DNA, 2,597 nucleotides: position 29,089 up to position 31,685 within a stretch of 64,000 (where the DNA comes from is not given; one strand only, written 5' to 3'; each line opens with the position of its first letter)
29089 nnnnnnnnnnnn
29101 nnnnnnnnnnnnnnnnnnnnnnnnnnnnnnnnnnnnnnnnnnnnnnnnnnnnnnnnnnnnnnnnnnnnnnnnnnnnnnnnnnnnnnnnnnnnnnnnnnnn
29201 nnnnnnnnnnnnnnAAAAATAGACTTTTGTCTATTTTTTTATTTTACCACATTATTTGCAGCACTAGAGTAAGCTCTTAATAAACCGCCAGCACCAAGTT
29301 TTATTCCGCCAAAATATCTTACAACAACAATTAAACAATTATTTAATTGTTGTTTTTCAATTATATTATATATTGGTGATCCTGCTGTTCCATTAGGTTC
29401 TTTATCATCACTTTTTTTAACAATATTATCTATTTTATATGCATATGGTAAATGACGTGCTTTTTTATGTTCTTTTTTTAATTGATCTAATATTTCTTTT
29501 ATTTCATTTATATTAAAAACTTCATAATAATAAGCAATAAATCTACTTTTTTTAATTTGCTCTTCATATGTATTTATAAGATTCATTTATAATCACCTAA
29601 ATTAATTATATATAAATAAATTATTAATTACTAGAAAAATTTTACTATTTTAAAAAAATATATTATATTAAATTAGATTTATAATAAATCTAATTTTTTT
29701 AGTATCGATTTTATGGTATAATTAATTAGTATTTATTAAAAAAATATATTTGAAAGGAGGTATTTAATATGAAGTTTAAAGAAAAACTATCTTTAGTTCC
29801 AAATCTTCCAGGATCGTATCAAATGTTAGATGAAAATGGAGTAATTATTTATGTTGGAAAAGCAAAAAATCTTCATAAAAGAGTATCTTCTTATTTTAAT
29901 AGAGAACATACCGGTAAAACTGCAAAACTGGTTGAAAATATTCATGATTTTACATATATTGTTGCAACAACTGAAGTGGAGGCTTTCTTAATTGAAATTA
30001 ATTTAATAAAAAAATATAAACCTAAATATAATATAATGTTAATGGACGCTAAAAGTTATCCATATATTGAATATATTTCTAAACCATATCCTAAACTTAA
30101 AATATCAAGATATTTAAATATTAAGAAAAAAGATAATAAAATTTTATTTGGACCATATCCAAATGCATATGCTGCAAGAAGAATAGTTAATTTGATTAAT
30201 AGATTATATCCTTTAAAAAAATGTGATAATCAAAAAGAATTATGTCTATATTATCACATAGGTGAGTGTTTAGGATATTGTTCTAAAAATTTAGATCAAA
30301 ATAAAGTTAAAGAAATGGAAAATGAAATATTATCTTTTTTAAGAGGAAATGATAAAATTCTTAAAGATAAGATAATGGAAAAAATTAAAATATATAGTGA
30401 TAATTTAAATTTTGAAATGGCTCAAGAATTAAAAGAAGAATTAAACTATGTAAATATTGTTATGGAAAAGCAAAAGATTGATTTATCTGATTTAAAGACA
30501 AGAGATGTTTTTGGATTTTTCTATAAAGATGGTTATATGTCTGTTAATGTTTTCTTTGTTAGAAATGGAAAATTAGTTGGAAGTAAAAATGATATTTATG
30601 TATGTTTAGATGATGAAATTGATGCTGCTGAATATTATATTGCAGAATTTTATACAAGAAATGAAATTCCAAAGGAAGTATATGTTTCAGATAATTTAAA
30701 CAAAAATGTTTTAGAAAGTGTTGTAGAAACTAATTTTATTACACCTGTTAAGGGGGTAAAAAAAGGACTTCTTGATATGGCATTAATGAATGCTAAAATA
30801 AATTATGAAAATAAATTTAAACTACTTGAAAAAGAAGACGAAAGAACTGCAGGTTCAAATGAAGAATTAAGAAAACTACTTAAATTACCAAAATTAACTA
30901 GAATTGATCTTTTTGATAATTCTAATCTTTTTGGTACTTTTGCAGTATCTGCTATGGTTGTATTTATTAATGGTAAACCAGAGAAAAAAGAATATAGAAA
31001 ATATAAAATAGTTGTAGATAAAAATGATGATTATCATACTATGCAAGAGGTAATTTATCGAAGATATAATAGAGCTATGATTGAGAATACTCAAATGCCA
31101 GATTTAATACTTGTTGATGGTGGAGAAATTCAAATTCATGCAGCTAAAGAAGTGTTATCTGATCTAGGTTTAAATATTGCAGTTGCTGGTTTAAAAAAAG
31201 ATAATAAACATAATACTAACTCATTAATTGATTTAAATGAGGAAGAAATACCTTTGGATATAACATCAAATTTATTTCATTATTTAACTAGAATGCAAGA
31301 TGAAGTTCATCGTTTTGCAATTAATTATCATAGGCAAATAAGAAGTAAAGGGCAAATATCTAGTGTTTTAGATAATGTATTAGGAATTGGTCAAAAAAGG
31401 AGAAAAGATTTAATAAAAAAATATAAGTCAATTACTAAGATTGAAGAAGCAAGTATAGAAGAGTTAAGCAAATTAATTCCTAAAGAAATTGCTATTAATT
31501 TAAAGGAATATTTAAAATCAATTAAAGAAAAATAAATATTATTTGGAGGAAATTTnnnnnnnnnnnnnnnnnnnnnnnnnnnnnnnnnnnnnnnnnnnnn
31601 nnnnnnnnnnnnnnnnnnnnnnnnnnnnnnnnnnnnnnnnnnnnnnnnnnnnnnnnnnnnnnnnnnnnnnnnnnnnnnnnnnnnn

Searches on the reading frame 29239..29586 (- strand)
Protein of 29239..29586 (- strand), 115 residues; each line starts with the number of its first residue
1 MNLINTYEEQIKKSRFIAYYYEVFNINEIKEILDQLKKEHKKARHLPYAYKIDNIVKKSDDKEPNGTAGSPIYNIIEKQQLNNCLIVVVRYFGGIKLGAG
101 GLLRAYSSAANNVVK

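Call 3: search_protein_families(library=pfam, proteins=[window:29239-29586:-], max_evalue=1)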
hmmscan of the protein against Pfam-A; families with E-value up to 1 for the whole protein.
window:29239-29586:- (115 aa): 1 family
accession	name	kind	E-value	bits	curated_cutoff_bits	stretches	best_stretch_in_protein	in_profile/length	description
PF01205.25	UPF0029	-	3.3e-36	124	27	1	12-113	1-106/107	Uncharacterized protein family UPF0029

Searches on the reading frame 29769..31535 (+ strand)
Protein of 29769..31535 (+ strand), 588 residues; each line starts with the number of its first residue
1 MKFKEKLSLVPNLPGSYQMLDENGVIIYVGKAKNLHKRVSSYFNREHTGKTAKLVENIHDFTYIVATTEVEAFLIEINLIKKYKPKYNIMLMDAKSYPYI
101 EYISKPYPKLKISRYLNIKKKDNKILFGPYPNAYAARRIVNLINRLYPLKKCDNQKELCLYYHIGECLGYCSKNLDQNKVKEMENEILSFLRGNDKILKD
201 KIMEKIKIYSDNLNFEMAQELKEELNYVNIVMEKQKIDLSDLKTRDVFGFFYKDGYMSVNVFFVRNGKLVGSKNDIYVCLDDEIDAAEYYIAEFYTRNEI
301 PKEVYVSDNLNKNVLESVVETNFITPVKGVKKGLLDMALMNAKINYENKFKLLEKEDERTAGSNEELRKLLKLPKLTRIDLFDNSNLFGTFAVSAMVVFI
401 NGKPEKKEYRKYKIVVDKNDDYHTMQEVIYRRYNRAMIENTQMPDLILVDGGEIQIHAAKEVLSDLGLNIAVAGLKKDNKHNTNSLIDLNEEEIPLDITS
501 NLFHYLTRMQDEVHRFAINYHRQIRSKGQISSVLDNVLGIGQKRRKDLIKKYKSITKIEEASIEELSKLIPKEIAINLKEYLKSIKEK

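Call 64: list_cluster_members(proteins=[P0001, window:29769-31535:+, window:48208-49473:+, window:45912-47216:+, window:50322-51611:+, window:53338-54114:+, window:61420-62322:+, window:25527-25961:+])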
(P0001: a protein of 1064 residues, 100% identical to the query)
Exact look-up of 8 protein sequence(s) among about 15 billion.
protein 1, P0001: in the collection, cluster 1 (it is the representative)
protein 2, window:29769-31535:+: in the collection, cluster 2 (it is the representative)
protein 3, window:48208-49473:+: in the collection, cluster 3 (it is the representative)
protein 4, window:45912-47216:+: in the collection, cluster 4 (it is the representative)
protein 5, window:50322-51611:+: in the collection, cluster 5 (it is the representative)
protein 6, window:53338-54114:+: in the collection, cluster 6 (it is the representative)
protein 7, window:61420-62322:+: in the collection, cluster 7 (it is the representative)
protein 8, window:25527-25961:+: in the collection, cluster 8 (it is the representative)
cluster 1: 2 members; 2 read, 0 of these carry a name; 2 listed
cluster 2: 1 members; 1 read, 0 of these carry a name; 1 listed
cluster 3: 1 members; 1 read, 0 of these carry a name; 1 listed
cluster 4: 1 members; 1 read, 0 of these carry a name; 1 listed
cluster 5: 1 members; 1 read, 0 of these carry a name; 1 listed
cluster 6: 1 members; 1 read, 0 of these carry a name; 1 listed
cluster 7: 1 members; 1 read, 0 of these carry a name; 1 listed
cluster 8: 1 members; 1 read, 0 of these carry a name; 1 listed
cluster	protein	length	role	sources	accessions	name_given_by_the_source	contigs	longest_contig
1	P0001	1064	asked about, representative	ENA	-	-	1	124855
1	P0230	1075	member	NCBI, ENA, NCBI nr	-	-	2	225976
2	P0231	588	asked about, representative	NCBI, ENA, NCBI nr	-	-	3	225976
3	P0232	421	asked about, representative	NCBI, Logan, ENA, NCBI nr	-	-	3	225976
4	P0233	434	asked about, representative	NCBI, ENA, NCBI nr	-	-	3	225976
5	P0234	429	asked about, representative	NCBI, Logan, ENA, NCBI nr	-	-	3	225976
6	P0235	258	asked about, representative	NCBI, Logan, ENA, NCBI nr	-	-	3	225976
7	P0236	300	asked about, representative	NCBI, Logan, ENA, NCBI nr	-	-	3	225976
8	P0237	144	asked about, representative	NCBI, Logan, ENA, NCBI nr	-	-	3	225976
